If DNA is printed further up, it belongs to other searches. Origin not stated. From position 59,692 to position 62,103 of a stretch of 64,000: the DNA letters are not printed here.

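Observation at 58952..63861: Compact eliminase-type glycyl radical enzyme with activase, divergent from a persulfide-reductase-like flavoprotein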

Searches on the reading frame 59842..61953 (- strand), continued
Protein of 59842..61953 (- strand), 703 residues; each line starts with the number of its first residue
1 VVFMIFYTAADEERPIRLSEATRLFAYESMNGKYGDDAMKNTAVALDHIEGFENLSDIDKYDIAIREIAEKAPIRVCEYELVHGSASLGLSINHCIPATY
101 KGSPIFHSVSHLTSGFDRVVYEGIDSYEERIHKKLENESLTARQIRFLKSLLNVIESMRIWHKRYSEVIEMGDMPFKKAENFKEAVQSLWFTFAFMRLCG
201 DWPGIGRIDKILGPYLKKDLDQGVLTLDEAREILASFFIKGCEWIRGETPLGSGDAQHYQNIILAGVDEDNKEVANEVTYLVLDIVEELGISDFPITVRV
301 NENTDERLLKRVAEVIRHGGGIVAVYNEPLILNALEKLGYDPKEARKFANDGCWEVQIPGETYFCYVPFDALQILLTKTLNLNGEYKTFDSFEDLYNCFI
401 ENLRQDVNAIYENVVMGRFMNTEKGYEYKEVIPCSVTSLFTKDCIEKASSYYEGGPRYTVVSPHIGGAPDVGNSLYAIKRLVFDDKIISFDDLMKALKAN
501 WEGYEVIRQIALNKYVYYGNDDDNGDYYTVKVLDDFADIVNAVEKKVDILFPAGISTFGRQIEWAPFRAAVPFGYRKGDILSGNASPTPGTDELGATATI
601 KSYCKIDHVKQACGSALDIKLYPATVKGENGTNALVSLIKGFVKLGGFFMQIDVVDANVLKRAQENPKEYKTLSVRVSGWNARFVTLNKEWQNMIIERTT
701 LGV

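Call 58: search_protein_families(library=ncbifam, proteins=[P0150, P0152, P0159, P0164, P0167, P0170, P0171, P0168, P0178, P0121], max_evalue=1e-40)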
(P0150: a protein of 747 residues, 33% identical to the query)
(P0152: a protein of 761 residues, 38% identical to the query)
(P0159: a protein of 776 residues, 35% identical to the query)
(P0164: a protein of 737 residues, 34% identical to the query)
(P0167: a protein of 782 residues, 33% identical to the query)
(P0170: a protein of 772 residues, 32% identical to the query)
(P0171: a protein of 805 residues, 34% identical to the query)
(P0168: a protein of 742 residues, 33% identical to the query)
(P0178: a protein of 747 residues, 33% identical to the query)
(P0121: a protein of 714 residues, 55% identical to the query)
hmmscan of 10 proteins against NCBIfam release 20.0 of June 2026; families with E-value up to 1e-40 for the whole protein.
P0150 (747 aa): 8 families
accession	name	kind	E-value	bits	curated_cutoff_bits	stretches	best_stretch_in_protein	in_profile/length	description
TIGR01774.1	PFL2-3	subfamily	4.5e-160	534.5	678.2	1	105-742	156-783/786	formate C-acetyltransferase/glycerol dehydratase family glycyl radical enzyme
NF043068.1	glycl_HYPD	equivalog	3.9e-134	448.5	1100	1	112-743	160-782/784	trans-4-hydroxy-L-proline dehydratase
NF048009.1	SfplDhtHpfGKleb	equivalog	3.5e-127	425.6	1000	1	104-742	182-821/824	(2S)-3-sulfopropanediol dehydratase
NF048011.1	SfplDhtHpsGDes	equivalog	5.5e-126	421.9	1000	1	107-743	186-819/821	(2S)-3-sulfopropanediol dehydratase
NF007437.0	PRK09983.1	equivalog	2.1e-121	406.4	1109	1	300-742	328-762/765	formate C-acetyltransferase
TIGR04394.1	choline_CutC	equivalog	4.3e-119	399.2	1050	1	110-741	163-784/789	choline trimethylamine-lyase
NF033718.1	indole_decarb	equivalog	6e-96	322.5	1100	1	91-743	199-866/868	indoleacetate decarboxylase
NF033715.1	glycyl_HPDL_Lrg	equivalog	8.9e-70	235.6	1150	1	118-742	242-898/901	4-hydroxyphenylacetate decarboxylase large subunit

P0152 (761 aa): 8 families
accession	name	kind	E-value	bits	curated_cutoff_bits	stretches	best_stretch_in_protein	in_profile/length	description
TIGR01774.1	PFL2-3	subfamily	8.9e-131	437.6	678.2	1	113-757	156-783/786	formate C-acetyltransferase/glycerol dehydratase family glycyl radical enzyme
NF043068.1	glycl_HYPD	equivalog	2.1e-119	399.8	1100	1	311-757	336-781/784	trans-4-hydroxy-L-proline dehydratase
NF048011.1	SfplDhtHpsGDes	equivalog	1.4e-115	387.4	1000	1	117-757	188-818/821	(2S)-3-sulfopropanediol dehydratase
TIGR04394.1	choline_CutC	equivalog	1.9e-101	340.9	1050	1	113-755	158-783/789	choline trimethylamine-lyase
NF048009.1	SfplDhtHpfGKleb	equivalog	4.4e-96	322.8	1000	1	113-756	183-820/824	(2S)-3-sulfopropanediol dehydratase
NF007437.0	PRK09983.1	equivalog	4.9e-91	306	1109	1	112-757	154-762/765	formate C-acetyltransferase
NF033718.1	indole_decarb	equivalog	5.3e-77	259.8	1100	1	116-562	218-648/868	indoleacetate decarboxylase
NF033715.1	glycyl_HPDL_Lrg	equivalog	1.3e-60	205.2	1150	0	305-756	404-897/901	4-hydroxyphenylacetate decarboxylase large subunit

P0159 (776 aa): 8 families
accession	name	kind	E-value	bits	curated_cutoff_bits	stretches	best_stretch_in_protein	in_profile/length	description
TIGR01774.1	PFL2-3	subfamily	3.8e-136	455.4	678.2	1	325-772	335-783/786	formate C-acetyltransferase/glycerol dehydratase family glycyl radical enzyme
NF048011.1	SfplDhtHpsGDes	equivalog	9.7e-127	424.4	1000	1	320-772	362-818/821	(2S)-3-sulfopropanediol dehydratase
NF043068.1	glycl_HYPD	equivalog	7.8e-122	407.8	1100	1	326-771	336-780/784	trans-4-hydroxy-L-proline dehydratase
TIGR04394.1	choline_CutC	equivalog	1.9e-110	370.7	1050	1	325-771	338-784/789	choline trimethylamine-lyase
NF048009.1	SfplDhtHpfGKleb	equivalog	5.1e-100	335.8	1000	1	328-771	366-820/824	(2S)-3-sulfopropanediol dehydratase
NF007437.0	PRK09983.1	equivalog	1.2e-96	324.6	1109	1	328-771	328-761/765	formate C-acetyltransferase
NF033718.1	indole_decarb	equivalog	7.5e-79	265.9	1100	1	322-772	389-865/868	indoleacetate decarboxylase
NF033715.1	glycyl_HPDL_Lrg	equivalog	6e-51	173.2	1150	0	507-771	612-897/901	4-hydroxyphenylacetate decarboxylase large subunit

P0164 (737 aa): 8 families
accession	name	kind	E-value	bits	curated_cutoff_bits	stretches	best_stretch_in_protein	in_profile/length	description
TIGR01774.1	PFL2-3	subfamily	7.7e-139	464.3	678.2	1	110-737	156-786/786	formate C-acetyltransferase/glycerol dehydratase family glycyl radical enzyme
NF048011.1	SfplDhtHpsGDes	equivalog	3.2e-104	349.9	1000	1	113-736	187-820/821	(2S)-3-sulfopropanediol dehydratase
NF043068.1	glycl_HYPD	equivalog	1e-102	344.6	1100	1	143-736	192-783/784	trans-4-hydroxy-L-proline dehydratase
NF007437.0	PRK09983.1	equivalog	1.3e-101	341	1109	1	109-737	154-765/765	formate C-acetyltransferase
TIGR04394.1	choline_CutC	equivalog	8.2e-93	312.4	1050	1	110-733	158-784/789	choline trimethylamine-lyase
NF048009.1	SfplDhtHpfGKleb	equivalog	2.2e-83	280.7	1000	1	109-736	182-823/824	(2S)-3-sulfopropanediol dehydratase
NF033718.1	indole_decarb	equivalog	1.8e-67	228.3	1100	0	107-534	212-644/868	indoleacetate decarboxylase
NF033715.1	glycyl_HPDL_Lrg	equivalog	4e-47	160.6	1150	0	547-735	712-899/901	4-hydroxyphenylacetate decarboxylase large subunit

P0167 (782 aa): 8 families
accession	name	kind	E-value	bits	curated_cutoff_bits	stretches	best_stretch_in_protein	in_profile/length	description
TIGR01774.1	PFL2-3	subfamily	6.7e-120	401.6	678.2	1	328-781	329-783/786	formate C-acetyltransferase/glycerol dehydratase family glycyl radical enzyme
NF043068.1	glycl_HYPD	equivalog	7.8e-111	371.5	1100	1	335-781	336-781/784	trans-4-hydroxy-L-proline dehydratase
NF048011.1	SfplDhtHpsGDes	equivalog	5.4e-110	369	1000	1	336-781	368-818/821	(2S)-3-sulfopropanediol dehydratase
TIGR04394.1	choline_CutC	equivalog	1.5e-104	351.1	1050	1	329-779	333-783/789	choline trimethylamine-lyase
NF048009.1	SfplDhtHpfGKleb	equivalog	2.9e-94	316.8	1000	1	338-781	367-821/824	(2S)-3-sulfopropanediol dehydratase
NF007437.0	PRK09983.1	equivalog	3.6e-91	306.4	1109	1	337-780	328-761/765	formate C-acetyltransferase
NF033718.1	indole_decarb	equivalog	6.3e-80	269.5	1100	0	329-585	388-647/868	indoleacetate decarboxylase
NF033715.1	glycyl_HPDL_Lrg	equivalog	1.2e-51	175.6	1150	0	594-781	712-898/901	4-hydroxyphenylacetate decarboxylase large subunit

P0170 (772 aa): 8 families
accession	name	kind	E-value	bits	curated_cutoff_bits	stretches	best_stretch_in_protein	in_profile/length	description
TIGR01774.1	PFL2-3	subfamily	1.2e-123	414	678.2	1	115-760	152-785/786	formate C-acetyltransferase/glycerol dehydratase family glycyl radical enzyme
NF043068.1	glycl_HYPD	equivalog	9.1e-101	338.2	1100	1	110-760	155-783/784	trans-4-hydroxy-L-proline dehydratase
NF007437.0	PRK09983.1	equivalog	1.1e-95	321.4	1109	1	118-760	154-764/765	formate C-acetyltransferase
NF048009.1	SfplDhtHpfGKleb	equivalog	4.6e-94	316.1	1000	1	119-758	183-821/824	(2S)-3-sulfopropanediol dehydratase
NF048011.1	SfplDhtHpsGDes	equivalog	3.1e-93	313.5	1000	1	122-760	187-820/821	(2S)-3-sulfopropanediol dehydratase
TIGR04394.1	choline_CutC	equivalog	4.5e-93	313.2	1050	1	131-756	171-783/789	choline trimethylamine-lyase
NF033718.1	indole_decarb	equivalog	4.9e-68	230.1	1100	1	93-760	187-867/868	indoleacetate decarboxylase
NF033715.1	glycyl_HPDL_Lrg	equivalog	3.3e-42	144.3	1150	0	155-559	271-680/901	4-hydroxyphenylacetate decarboxylase large subunit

P0171 (805 aa): 8 families
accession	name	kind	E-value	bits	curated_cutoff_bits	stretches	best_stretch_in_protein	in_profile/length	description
TIGR01774.1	PFL2-3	subfamily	1.5e-118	397.1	678.2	1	322-803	333-785/786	formate C-acetyltransferase/glycerol dehydratase family glycyl radical enzyme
NF048011.1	SfplDhtHpsGDes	equivalog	4.2e-94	316.4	1000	1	484-802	502-819/821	(2S)-3-sulfopropanediol dehydratase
NF043068.1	glycl_HYPD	equivalog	2.7e-91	306.8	1100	1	484-802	469-782/784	trans-4-hydroxy-L-proline dehydratase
NF048009.1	SfplDhtHpfGKleb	equivalog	6.7e-90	302.3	1000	1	324-801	363-821/824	(2S)-3-sulfopropanediol dehydratase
TIGR04394.1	choline_CutC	equivalog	1.5e-88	298.3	1050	1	326-795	340-779/789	choline trimethylamine-lyase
NF007437.0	PRK09983.1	equivalog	1.1e-85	288.3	1109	1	528-803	487-764/765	formate C-acetyltransferase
NF033718.1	indole_decarb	equivalog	6.5e-65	219.8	1100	0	493-801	538-865/868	indoleacetate decarboxylase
NF033715.1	glycyl_HPDL_Lrg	equivalog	3.6e-59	200.5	1150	0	615-801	713-898/901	4-hydroxyphenylacetate decarboxylase large subunit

P0168 (742 aa): 8 families
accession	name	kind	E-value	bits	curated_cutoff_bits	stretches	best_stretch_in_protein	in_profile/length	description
TIGR01774.1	PFL2-3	subfamily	2.6e-157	525.4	678.2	1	123-731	162-783/786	formate C-acetyltransferase/glycerol dehydratase family glycyl radical enzyme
NF043068.1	glycl_HYPD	equivalog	2.5e-139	465.7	1100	1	122-731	158-781/784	trans-4-hydroxy-L-proline dehydratase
TIGR04394.1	choline_CutC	equivalog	2.2e-134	449.8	1050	1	120-730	161-784/789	choline trimethylamine-lyase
NF048009.1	SfplDhtHpfGKleb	equivalog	3.9e-133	445.3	1000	1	104-731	172-821/824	(2S)-3-sulfopropanediol dehydratase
NF048011.1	SfplDhtHpsGDes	equivalog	7.5e-133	444.6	1000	1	122-731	189-818/821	(2S)-3-sulfopropanediol dehydratase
NF007437.0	PRK09983.1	equivalog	2.1e-128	429.6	1109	1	123-731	161-762/765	formate C-acetyltransferase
NF033718.1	indole_decarb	equivalog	3.2e-97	326.7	1100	1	120-537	218-647/868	indoleacetate decarboxylase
NF033715.1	glycyl_HPDL_Lrg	equivalog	1.6e-78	264.5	1150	1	123-537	232-681/901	4-hydroxyphenylacetate decarboxylase large subunit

P0178 (747 aa): 8 families
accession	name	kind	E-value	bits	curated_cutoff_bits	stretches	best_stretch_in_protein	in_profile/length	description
TIGR01774.1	PFL2-3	subfamily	1.6e-145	486.4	678.2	1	120-743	161-783/786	formate C-acetyltransferase/glycerol dehydratase family glycyl radical enzyme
NF043068.1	glycl_HYPD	equivalog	2e-130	436.3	1100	1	122-743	160-781/784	trans-4-hydroxy-L-proline dehydratase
NF048009.1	SfplDhtHpfGKleb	equivalog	1.2e-119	400.7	1000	1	120-744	188-822/824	(2S)-3-sulfopropanediol dehydratase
NF007437.0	PRK09983.1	equivalog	4.3e-113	378.9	1109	2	445-743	456-762/765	formate C-acetyltransferase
NF048011.1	SfplDhtHpsGDes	equivalog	3.3e-109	366.4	1000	1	120-743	189-818/821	(2S)-3-sulfopropanediol dehydratase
TIGR04394.1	choline_CutC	equivalog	5.7e-103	345.9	1050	1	123-742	167-784/789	choline trimethylamine-lyase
NF033718.1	indole_decarb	equivalog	5e-82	276.4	1100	1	132-744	236-866/868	indoleacetate decarboxylase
NF033715.1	glycyl_HPDL_Lrg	equivalog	8.4e-78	262.1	1150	1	443-743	571-898/901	4-hydroxyphenylacetate decarboxylase large subunit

P0121 (714 aa): 8 families
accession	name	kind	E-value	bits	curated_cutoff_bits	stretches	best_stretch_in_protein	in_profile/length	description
TIGR01774.1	PFL2-3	subfamily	5.1e-92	309.4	678.2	1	105-710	152-782/786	formate C-acetyltransferase/glycerol dehydratase family glycyl radical enzyme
NF043068.1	glycl_HYPD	equivalog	2e-82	277.5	1100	1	175-713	236-783/784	trans-4-hydroxy-L-proline dehydratase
NF007437.0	PRK09983.1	equivalog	1.5e-73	248.2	1109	1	109-710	155-761/765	formate C-acetyltransferase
NF048011.1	SfplDhtHpsGDes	equivalog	6.6e-70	236.4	1000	1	103-711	178-818/821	(2S)-3-sulfopropanediol dehydratase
TIGR04394.1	choline_CutC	equivalog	1.5e-65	222.2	1050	1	177-709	243-783/789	choline trimethylamine-lyase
NF048009.1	SfplDhtHpfGKleb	equivalog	1e-55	189.3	1000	1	183-710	273-820/824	(2S)-3-sulfopropanediol dehydratase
NF033718.1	indole_decarb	equivalog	4.7e-53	180.6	1100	0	177-510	298-642/868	indoleacetate decarboxylase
NF033715.1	glycyl_HPDL_Lrg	equivalog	1.7e-43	148.6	1150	0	397-709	570-896/901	4-hydroxyphenylacetate decarboxylase large subunit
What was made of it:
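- On GRE 1,2-eliminase / isomerase class (PFL2-type): The family representative P0121 scores 309 (call 58).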

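Call 64: search_protein_families(library=pfam, proteins=[L021:7123-9051:+, L021:8999-9991:+, L021:13054-14904:+, L021:14891-15655:+, L021:15661-16494:+, L027:8580-9932:+, L027:13132-13860:+, L027:13873-14559:+, L027:14559-15593:+, L027:15556-16515:+], max_evalue=0.00001)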
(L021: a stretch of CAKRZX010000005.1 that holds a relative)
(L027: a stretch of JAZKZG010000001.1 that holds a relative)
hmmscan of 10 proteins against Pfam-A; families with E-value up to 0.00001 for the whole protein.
L021:7123-9051:+ (642 aa): 4 families
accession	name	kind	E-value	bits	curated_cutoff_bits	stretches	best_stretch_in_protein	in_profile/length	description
PF00587.30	tRNA-synt_2b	-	2.6e-38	132.3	29.3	1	322-534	6-179/179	tRNA synthetase class II core domain (G, H, P, S and T)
PF03129.25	HGTP_anticodon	-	1.5e-25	89.6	21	1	546-633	1-91/94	Anticodon binding domain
PF07973.19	tRNA_SAD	-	3.5e-15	56.2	24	1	166-215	1-44/44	Threonyl and Alanyl tRNA synthetase second additional domain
PF02824.27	TGS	-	2.1e-12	47.3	22.2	1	1-60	1-60/60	TGS domain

L021:8999-9991:+ (330 aa): 1 family
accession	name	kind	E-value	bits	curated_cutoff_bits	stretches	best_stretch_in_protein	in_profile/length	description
PF01261.30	AP_endonuc_2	-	1.7e-35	123.4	31.1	1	45-274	7-230/249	Xylose isomerase-like TIM barrel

L021:13054-14904:+ (616 aa): 3 families
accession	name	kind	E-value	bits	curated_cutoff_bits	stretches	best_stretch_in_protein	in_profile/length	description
PF13292.11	DXP_synthase_N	-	4.1e-113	377.7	21.2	1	15-290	1-274/274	1-deoxy-D-xylulose-5-phosphate synthase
PF02779.29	Transket_pyr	-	2e-37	129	27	1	324-480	7-171/174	Transketolase, pyrimidine binding domain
PF02780.25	Transketolase_C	-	1.4e-11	44.8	25.9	1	500-607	8-124/124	Transketolase, C-terminal domain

L021:14891-15655:+ (254 aa): 2 families
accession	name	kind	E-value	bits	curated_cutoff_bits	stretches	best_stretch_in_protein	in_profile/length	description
PF01728.25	FtsJ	-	4.3e-34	118.4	24.1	1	56-238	1-180/181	FtsJ-like methyltransferase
PF01479.30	S4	-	6.4e-18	64.7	22.8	1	1-48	1-48/48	S4 domain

L021:15661-16494:+ (277 aa): 2 families
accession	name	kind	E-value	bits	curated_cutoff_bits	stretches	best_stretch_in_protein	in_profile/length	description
PF20143.4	NAD_kinase_C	-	1.7e-28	99.3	23.7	1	129-253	1-125/126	ATP-NAD kinase C-terminal domain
PF01513.26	NAD_kinase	-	1.2e-18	68.1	25.5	1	46-104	67-125/130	ATP-NAD kinase N-terminal domain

L027:8580-9932:+ (450 aa): 1 family
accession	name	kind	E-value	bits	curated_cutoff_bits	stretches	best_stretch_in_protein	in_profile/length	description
PF00860.26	Xan_ur_permease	-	9.3e-72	242.3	27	1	15-419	2-384/389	Permease family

L027:13132-13860:+ (242 aa): 2 families
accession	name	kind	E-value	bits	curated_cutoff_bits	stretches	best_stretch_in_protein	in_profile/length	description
PF12706.13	Lactamase_B_2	-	3.5e-17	63.1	27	2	24-78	2-61/200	Beta-lactamase superfamily domain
PF00753.33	Lactamase_B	-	8.9e-14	52.3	22.7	1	13-78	6-72/196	Metallo-beta-lactamase superfamily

L027:13873-14559:+ (228 aa): 1 family
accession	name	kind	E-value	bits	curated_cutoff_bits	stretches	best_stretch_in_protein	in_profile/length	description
PF01996.21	F420_ligase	-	6e-11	42.7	25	1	23-176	2-135/218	F420-0:Gamma-glutamyl ligase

L027:14559-15593:+ (344 aa): 4 families
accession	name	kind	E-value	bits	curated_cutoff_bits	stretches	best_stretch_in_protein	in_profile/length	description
PF03054.22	tRNA_Me_trans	-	7.8e-65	218.8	20.6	1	4-190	2-201/202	tRNA methyl transferase HUP domain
PF20258.4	tRNA_Me_trans_C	-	1.3e-20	74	20.6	1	267-343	2-77/77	Aminomethyltransferase beta-barrel domain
PF20259.3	tRNA_Me_trans_M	-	4.4e-18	65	27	1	196-259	2-65/66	tRNA methyl transferase PRC-barrel domain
PF02540.23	NAD_synthase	-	4.7e-07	29.6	21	0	3-65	19-83/242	NAD synthase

L027:15556-16515:+ (319 aa): 1 family
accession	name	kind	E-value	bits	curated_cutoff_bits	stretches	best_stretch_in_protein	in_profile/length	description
PF00892.27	EamA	-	3.6e-11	43.9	28.2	1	182-314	4-133/135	EamA-like transporter family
